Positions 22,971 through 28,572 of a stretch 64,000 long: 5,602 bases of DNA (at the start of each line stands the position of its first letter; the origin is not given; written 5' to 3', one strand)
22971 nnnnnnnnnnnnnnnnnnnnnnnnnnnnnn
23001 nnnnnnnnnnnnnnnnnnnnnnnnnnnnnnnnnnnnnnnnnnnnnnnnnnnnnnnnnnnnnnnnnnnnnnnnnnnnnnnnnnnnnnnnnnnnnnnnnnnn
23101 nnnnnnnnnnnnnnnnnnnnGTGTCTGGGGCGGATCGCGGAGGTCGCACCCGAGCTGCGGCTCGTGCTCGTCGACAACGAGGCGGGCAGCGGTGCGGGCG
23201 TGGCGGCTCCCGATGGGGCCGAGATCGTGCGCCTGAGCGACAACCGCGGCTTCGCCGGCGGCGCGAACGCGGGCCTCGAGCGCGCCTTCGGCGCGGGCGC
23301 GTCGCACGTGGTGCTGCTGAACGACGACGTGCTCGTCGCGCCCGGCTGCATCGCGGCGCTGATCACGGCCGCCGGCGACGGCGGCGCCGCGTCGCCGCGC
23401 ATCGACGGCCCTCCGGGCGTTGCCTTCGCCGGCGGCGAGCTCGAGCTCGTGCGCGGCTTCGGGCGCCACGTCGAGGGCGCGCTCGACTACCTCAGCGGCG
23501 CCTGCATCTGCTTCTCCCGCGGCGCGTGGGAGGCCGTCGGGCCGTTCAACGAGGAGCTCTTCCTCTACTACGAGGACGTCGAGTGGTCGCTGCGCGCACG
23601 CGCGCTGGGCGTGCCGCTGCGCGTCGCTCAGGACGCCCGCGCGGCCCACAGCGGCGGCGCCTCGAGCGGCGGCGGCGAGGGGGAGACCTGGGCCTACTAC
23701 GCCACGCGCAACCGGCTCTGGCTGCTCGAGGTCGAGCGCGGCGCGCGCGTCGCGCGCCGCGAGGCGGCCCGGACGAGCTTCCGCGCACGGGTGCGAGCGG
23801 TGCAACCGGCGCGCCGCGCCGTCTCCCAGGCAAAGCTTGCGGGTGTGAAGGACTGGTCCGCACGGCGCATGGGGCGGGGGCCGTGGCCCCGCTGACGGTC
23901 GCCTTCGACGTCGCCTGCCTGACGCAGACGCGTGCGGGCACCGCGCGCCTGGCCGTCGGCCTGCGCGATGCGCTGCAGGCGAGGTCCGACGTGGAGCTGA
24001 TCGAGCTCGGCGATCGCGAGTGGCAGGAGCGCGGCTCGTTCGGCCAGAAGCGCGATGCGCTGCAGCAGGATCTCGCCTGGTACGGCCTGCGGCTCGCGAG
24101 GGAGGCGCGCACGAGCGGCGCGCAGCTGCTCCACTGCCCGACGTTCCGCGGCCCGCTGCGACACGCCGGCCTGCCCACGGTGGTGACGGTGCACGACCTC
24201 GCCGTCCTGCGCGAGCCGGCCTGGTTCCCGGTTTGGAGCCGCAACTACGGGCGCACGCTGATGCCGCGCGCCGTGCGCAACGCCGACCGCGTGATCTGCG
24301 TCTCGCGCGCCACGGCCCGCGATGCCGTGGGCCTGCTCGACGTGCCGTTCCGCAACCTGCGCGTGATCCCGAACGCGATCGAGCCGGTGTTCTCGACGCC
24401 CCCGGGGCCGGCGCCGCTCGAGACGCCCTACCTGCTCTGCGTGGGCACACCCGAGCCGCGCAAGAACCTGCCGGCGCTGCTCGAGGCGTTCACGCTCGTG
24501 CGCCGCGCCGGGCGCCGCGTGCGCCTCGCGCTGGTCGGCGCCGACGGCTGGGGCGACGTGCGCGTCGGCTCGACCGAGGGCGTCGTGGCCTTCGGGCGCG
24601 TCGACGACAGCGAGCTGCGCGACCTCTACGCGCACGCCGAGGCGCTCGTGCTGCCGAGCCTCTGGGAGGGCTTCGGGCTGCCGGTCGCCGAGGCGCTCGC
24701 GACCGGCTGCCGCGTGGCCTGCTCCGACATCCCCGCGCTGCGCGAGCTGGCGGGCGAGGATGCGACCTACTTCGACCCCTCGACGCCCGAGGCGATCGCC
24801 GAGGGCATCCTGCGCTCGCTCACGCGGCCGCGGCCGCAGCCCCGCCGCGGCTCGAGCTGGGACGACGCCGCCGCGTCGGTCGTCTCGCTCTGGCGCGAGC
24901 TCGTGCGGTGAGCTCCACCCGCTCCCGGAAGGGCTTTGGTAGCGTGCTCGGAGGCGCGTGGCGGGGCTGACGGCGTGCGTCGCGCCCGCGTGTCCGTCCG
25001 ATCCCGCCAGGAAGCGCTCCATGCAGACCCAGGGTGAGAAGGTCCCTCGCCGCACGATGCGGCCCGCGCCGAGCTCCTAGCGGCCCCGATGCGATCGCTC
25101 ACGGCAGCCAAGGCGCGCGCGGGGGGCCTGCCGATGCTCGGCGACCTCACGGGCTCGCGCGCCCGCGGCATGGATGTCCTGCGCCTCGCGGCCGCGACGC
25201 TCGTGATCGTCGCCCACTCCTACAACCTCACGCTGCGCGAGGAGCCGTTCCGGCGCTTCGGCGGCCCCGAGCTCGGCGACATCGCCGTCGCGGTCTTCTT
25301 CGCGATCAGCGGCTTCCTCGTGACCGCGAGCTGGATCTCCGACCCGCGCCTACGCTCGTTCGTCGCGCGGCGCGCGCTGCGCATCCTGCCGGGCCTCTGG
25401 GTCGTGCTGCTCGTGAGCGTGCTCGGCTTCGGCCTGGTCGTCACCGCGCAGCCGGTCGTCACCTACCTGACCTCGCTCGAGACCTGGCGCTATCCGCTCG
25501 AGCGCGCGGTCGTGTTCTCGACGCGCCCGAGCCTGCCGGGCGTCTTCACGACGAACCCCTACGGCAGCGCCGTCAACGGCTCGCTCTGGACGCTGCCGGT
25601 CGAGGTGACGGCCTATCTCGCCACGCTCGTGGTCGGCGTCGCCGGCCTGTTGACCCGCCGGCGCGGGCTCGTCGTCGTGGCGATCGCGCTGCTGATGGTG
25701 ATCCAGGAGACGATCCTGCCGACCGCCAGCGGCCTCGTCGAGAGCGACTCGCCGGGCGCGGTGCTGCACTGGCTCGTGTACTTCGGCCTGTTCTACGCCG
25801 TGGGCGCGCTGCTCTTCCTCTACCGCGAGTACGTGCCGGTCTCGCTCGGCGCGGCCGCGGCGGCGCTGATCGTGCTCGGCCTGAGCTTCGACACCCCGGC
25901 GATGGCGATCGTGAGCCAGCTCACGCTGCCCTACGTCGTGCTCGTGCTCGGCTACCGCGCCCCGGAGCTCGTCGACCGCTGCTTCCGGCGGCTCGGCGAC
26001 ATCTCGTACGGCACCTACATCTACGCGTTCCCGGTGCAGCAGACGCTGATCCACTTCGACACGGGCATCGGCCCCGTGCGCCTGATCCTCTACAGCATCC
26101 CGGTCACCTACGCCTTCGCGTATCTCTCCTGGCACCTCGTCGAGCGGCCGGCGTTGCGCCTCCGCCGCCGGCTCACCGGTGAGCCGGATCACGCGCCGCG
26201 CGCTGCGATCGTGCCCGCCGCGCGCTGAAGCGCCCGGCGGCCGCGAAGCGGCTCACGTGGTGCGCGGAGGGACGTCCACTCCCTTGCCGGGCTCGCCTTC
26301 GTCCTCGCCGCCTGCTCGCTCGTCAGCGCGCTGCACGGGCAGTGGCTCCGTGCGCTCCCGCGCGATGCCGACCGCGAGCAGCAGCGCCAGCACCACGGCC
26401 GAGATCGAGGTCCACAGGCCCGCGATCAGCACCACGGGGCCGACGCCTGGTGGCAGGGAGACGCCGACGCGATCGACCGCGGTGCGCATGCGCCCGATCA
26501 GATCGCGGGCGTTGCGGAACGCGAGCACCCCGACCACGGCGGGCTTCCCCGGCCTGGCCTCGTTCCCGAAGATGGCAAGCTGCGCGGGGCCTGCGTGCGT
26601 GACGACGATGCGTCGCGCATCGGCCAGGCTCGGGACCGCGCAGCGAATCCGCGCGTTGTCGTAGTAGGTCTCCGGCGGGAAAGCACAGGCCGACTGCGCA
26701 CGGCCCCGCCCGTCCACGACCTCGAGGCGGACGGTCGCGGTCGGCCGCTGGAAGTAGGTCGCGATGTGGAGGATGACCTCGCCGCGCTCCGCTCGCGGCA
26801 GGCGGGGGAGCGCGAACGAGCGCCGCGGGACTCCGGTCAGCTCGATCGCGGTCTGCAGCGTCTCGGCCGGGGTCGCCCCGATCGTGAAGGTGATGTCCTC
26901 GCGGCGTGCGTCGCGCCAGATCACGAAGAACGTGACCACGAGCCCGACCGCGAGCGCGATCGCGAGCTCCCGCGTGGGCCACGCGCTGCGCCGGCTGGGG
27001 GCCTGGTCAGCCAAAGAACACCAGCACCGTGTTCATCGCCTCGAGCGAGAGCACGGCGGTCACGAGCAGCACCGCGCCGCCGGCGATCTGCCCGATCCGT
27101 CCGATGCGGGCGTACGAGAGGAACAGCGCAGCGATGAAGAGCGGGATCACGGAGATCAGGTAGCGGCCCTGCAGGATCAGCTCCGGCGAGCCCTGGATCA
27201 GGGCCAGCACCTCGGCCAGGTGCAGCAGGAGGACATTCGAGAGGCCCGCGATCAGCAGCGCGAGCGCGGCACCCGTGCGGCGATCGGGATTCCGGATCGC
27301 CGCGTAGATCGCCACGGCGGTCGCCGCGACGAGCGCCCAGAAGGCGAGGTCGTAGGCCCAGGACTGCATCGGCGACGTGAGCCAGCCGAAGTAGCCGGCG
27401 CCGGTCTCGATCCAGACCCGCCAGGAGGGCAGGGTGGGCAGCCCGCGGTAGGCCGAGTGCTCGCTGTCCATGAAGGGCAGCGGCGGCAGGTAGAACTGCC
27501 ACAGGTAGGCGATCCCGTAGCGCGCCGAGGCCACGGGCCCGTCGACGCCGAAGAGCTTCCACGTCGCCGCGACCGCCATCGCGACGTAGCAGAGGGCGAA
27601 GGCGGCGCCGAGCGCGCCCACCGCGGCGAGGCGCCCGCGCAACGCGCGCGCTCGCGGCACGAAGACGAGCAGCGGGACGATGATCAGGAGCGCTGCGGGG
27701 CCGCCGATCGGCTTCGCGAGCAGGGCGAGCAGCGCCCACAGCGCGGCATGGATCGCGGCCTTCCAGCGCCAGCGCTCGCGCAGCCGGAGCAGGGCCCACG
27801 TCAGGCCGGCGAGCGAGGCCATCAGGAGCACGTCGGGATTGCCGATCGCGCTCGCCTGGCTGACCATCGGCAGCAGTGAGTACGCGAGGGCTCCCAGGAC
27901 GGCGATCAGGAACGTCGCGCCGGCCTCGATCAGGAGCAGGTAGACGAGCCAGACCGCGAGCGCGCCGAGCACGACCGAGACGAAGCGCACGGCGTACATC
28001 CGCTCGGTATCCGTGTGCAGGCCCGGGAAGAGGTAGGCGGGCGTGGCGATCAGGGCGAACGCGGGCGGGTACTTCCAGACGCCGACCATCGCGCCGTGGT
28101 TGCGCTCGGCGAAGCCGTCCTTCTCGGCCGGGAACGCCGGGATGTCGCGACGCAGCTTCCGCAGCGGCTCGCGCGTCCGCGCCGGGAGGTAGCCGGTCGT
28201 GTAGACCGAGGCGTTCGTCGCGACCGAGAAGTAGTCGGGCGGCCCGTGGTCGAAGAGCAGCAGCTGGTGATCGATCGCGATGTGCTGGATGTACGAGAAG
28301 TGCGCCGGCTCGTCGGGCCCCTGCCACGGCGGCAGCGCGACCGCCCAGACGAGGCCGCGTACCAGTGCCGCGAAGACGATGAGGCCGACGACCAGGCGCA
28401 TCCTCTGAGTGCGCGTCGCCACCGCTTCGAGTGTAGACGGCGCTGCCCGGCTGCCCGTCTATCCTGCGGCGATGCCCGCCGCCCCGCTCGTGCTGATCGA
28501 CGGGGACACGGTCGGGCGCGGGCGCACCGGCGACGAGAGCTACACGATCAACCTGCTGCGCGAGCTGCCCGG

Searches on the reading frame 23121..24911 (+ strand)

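Call 14: search_protein_families(library=pfam, proteins=[window:23121-24911:+], max_evalue=0.00001)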
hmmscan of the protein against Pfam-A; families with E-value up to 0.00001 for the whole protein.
window:23121-24911:+ (596 aa): 4 families
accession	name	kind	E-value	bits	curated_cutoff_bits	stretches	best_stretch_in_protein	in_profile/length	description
PF13692.12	Glyco_trans_1_4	-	1.4e-22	80.9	27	1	436-568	2-141/142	Glycosyl transferases group 1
PF00534.26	Glycos_transf_1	-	2e-20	73.4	26.4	1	432-570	12-159/172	Glycosyl transferases group 1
PF13439.12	Glyco_transf_4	-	1.7e-15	57.9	28.5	1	273-422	3-168/170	Glycosyltransferase Family 4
PF20706.3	GT4-conflict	-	1.1e-07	31.7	26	1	384-532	143-308/385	Family 4 Glycosyltransferase in conflict systems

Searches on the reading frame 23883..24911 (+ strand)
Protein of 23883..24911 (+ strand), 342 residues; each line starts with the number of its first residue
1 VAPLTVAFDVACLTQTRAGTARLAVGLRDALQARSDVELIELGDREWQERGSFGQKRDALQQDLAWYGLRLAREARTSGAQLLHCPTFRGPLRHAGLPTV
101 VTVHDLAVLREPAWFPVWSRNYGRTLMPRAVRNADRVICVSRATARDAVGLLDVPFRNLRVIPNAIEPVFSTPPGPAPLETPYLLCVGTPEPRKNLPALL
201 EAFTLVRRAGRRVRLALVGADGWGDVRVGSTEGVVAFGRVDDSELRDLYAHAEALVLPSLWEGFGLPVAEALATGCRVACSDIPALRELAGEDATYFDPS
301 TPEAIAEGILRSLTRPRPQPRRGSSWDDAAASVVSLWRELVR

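Call 56: search_protein_families(library=pfam, proteins=[window:23883-24911:+], max_evalue=0.0001)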
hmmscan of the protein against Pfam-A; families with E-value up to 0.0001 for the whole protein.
window:23883-24911:+ (342 aa): 5 families
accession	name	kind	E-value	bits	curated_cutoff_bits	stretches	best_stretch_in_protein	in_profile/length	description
PF13692.12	Glyco_trans_1_4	-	4.1e-23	82.6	27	1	182-314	2-141/142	Glycosyl transferases group 1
PF00534.26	Glycos_transf_1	-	5.4e-21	75.3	26.4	1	178-316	12-159/172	Glycosyl transferases group 1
PF13439.12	Glyco_transf_4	-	2.5e-16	60.6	28.5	1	19-168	3-168/170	Glycosyltransferase Family 4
PF13579.12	Glyco_trans_4_4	-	3.2e-09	37.7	29.7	1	69-164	61-157/158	Glycosyl transferase 4-like domain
PF20706.3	GT4-conflict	-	3.4e-08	33.3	26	1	130-281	143-311/385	Family 4 Glycosyltransferase in conflict systems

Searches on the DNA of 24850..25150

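Call 74: search_rna_families(source=window, start=24850, end=25150, threshold=evalue, max_evalue=10)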
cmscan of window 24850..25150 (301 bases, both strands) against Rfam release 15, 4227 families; matches with E-value up to 10: 0.
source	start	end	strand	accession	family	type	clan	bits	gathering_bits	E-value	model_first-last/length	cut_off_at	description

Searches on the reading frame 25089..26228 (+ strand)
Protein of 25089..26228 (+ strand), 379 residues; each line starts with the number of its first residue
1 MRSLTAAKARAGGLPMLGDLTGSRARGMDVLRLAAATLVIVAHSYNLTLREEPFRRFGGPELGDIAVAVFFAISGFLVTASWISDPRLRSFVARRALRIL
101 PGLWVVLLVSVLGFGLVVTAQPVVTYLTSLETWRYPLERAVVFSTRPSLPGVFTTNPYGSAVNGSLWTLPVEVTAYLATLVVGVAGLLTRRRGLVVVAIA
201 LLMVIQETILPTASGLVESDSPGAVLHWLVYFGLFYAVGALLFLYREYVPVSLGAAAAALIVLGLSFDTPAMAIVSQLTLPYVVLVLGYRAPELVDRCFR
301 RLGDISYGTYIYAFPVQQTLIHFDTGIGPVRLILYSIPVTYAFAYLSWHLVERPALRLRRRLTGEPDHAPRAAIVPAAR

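Call 10: find_encoding_contigs(protein=window:25089-26228:+, flank=10000, max_places=10)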
Protein window:25089-26228:+ (379 aa): no gene with exactly this product is on record in the collection.

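Call 14: search_protein_families(library=pfam, proteins=[window:25089-26228:+], max_evalue=0.00001)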
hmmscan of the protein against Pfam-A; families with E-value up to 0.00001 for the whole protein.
window:25089-26228:+ (379 aa): 1 family
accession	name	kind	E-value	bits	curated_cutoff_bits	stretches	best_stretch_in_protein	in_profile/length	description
PF01757.29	Acyl_transf_3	-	5.7e-22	78.6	31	1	27-346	3-323/326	Acyltransferase domain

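Call 33: find_homologous_proteins(query=window:25089-26228:+, max_evalue=1e-30)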
Query window:25089-26228:+ (379 aa): 2283 proteins with E <= 1e-30 among 8000 candidates; the best 120 are listed.
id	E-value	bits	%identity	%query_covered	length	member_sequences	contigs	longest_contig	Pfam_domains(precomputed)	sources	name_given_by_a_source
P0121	2.0e-238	809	100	100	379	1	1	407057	PF01757.29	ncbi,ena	-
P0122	2.4e-204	696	86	97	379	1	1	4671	PF01757.29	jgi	jgi:peptidoglycan/LPS O-acetylase OafA/YrhL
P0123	9.5e-202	688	85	97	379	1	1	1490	PF01757.29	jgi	jgi:peptidoglycan/LPS O-acetylase OafA/YrhL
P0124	2.5e-201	687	85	94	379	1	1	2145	PF01757.29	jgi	jgi:peptidoglycan/LPS O-acetylase OafA/YrhL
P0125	3.4e-201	686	85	96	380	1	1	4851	PF01757.29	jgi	jgi:peptidoglycan/LPS O-acetylase OafA/YrhL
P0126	1.6e-199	681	85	95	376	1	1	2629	PF01757.29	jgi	jgi:peptidoglycan/LPS O-acetylase OafA/YrhL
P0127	2.5e-195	667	86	93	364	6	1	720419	PF01757.29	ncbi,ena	-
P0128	6.4e-193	659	82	94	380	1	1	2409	PF01757.29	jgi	jgi:peptidoglycan/LPS O-acetylase OafA/YrhL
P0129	8.7e-190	649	82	96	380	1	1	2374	PF01757.29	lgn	-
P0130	1.9e-178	611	81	92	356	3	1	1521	PF01757.29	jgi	jgi:peptidoglycan/LPS O-acetylase OafA/YrhL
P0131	3.8e-178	610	77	99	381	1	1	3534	PF01757.29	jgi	jgi:peptidoglycan/LPS O-acetylase OafA/YrhL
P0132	1.4e-171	589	75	96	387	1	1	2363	PF01757.29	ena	-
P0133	2.1e-171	588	74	99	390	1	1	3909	PF01757.29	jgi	jgi:peptidoglycan/LPS O-acetylase OafA/YrhL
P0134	2.0e-167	575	73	97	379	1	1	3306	PF01757.29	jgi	jgi:peptidoglycan/LPS O-acetylase OafA/YrhL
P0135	1.9e-166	572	72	99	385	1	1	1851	PF01757.29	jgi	jgi:peptidoglycan/LPS O-acetylase OafA/YrhL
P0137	5.2e-166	570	73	94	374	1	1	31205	PF01757.29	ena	-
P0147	9.2e-157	540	71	96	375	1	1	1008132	PF01757.29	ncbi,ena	-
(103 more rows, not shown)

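Call 34: find_encoding_contigs(protein=P0127, flank=10000, max_places=2)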
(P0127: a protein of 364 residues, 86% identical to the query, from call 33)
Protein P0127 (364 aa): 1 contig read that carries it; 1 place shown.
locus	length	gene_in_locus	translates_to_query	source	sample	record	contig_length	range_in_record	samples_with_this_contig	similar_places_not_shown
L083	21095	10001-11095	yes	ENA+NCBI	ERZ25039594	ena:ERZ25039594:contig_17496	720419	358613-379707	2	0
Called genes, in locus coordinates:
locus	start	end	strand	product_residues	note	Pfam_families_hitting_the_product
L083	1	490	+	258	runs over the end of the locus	PF02397:Bac_transf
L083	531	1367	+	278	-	PF13489:Methyltransf_23, PF08241:Methyltransf_11, PF13649:Methyltransf_25 (weak), PF01209:Ubie_methyltran (weak)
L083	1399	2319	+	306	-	PF13489:Methyltransf_23, PF01209:Ubie_methyltran (faint), PF13847:Methyltransf_31, PF08241:Methyltransf_11, PF08242:Methyltransf_12, PF13649:Methyltransf_25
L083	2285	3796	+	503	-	PF01943:Polysacc_synt, PF13440:Polysacc_synt_3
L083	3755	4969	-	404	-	-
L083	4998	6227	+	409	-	-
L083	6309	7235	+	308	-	PF01073:3Beta_HSD, PF01370:Epimerase, PF02719:Polysacc_synt_2, PF04321:RmlD_sub_bind, PF05368:NmrA, PF07993:NAD_binding_4, PF08659:KR, PF16363:GDP_Man_Dehyd, +2 more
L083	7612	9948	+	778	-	PF01370:Epimerase, PF16363:GDP_Man_Dehyd (weak), PF13522:GATase_6, PF13537:GATase_7, PF00733:Asn_synthase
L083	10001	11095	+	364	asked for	PF01757:Acyl_transf_3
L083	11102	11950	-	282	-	PF00535:Glycos_transf_2, PF10111:Glyco_tranf_2_2 (faint), PF13641:Glyco_tranf_2_3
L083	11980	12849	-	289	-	PF13489:Methyltransf_23, PF13847:Methyltransf_31, PF08241:Methyltransf_11, PF08242:Methyltransf_12, PF13649:Methyltransf_25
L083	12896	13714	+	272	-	-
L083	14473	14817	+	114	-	PF00534:Glycos_transf_1, PF13692:Glyco_trans_1_4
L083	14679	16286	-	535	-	-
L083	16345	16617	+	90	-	-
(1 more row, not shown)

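Call 35: find_encoding_contigs(protein=P0122, flank=5000, max_places=2)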
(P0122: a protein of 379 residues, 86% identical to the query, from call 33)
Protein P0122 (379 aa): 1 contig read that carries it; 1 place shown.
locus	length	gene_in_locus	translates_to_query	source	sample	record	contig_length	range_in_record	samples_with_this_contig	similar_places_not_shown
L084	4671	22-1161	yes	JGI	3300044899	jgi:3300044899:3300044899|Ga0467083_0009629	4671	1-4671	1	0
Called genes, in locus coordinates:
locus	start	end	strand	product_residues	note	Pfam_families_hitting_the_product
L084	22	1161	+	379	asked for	PF01757:Acyl_transf_3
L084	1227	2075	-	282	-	PF00535:Glycos_transf_2, PF10111:Glyco_tranf_2_2 (faint), PF13641:Glyco_tranf_2_3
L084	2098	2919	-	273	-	PF13489:Methyltransf_23, PF01728:FtsJ (weak), PF08241:Methyltransf_11, PF08242:Methyltransf_12, PF13649:Methyltransf_25, PF13847:Methyltransf_31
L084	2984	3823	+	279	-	PF00535:Glycos_transf_2 (faint), PF13641:Glyco_tranf_2_3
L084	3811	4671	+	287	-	?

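Call 38: find_encoding_contigs(protein=P0147, flank=10000, max_places=1)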
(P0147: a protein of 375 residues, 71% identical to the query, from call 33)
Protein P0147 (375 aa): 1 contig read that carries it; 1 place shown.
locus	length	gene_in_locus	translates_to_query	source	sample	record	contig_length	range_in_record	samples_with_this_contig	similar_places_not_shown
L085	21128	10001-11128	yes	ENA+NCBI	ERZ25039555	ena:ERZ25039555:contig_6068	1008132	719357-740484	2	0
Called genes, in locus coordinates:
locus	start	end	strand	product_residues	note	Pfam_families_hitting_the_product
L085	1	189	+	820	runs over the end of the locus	PF00535:Glycos_transf_2, PF13641:Glyco_tranf_2_3, PF02397:Bac_transf, PF00535:Glycos_transf_2, PF13641:Glyco_tranf_2_3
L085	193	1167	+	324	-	PF03706:LPG_synthase_TM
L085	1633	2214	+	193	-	PF02655:ATP-grasp_3, PF15632:ATPgrasp_Ter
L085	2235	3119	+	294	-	-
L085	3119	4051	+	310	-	PF01073:3Beta_HSD, PF01370:Epimerase, PF02719:Polysacc_synt_2, PF04321:RmlD_sub_bind, PF13460:NAD_binding_10, PF16363:GDP_Man_Dehyd, PF07993:NAD_binding_4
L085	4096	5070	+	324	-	PF01370:Epimerase, PF02719:Polysacc_synt_2 (faint), PF04321:RmlD_sub_bind, PF01073:3Beta_HSD, PF07993:NAD_binding_4 (faint), PF16363:GDP_Man_Dehyd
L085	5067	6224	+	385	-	-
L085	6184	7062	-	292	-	PF09594:GT87 (weak)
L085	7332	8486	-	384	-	-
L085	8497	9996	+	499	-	PF02397:Bac_transf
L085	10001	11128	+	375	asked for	PF01757:Acyl_transf_3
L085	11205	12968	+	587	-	PF13641:Glyco_tranf_2_3, PF00535:Glycos_transf_2, PF10111:Glyco_tranf_2_2 (weak)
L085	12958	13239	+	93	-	-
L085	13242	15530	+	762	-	PF13692:Glyco_trans_1_4 (weak)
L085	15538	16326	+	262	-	PF01061:ABC2_membrane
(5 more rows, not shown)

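Call 39: find_encoding_contigs(protein=P0137, flank=10000, max_places=1)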
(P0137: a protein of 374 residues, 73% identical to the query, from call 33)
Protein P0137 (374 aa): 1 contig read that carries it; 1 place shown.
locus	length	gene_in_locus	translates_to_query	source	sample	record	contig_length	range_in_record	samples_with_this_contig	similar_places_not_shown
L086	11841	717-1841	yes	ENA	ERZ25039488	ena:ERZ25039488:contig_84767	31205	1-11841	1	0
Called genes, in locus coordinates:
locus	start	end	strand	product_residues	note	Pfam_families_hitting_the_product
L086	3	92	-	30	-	?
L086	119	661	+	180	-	PF02397:Bac_transf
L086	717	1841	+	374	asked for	PF01757:Acyl_transf_3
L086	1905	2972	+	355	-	-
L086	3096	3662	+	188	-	PF00535:Glycos_transf_2, PF10111:Glyco_tranf_2_2 (faint), PF13641:Glyco_tranf_2_3 (faint)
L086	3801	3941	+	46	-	-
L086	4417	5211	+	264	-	-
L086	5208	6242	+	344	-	-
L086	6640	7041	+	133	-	PF01061:ABC2_membrane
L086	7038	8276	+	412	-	PF00005:ABC_tran, PF14524:Wzt_C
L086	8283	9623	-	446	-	-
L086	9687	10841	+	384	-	PF13692:Glyco_trans_1_4, PF00534:Glycos_transf_1 (weak)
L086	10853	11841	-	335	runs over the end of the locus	PF00535:Glycos_transf_2, PF13641:Glyco_tranf_2_3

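Call 53: list_cluster_members(proteins=[P0121, P0127, P0147])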
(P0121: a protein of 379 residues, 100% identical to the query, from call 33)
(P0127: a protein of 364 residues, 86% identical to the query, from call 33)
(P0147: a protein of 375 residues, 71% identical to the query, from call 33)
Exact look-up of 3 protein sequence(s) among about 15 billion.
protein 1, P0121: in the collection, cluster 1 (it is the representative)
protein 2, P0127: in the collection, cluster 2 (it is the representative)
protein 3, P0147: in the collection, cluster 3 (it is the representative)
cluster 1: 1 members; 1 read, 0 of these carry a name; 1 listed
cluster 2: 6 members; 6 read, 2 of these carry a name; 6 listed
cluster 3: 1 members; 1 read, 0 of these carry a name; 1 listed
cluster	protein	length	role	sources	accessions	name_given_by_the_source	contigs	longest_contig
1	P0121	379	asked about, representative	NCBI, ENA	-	-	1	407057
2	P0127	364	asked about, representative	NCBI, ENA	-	-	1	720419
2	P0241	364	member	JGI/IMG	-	peptidoglycan/LPS O-acetylase OafA/YrhL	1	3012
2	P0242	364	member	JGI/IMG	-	peptidoglycan/LPS O-acetylase OafA/YrhL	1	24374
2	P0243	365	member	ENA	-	-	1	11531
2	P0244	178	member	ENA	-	-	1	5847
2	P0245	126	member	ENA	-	-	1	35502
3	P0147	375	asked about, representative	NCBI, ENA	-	-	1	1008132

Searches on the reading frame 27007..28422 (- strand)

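Call 14: search_protein_families(library=pfam, proteins=[window:27007-28422:-], max_evalue=0.00001)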
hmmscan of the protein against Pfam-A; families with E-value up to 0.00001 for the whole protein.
window:27007-28422:- (471 aa): 2 families
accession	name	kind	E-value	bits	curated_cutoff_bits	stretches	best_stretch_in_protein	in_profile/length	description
PF09913.15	DUF2142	-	1.2e-13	51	30.1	1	22-428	3-394/395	Predicted membrane protein (DUF2142)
PF13231.12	PMT_2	-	1.7e-09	38.5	26.1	1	141-278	20-154/160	Dolichyl-phosphate-mannose-protein mannosyltransferase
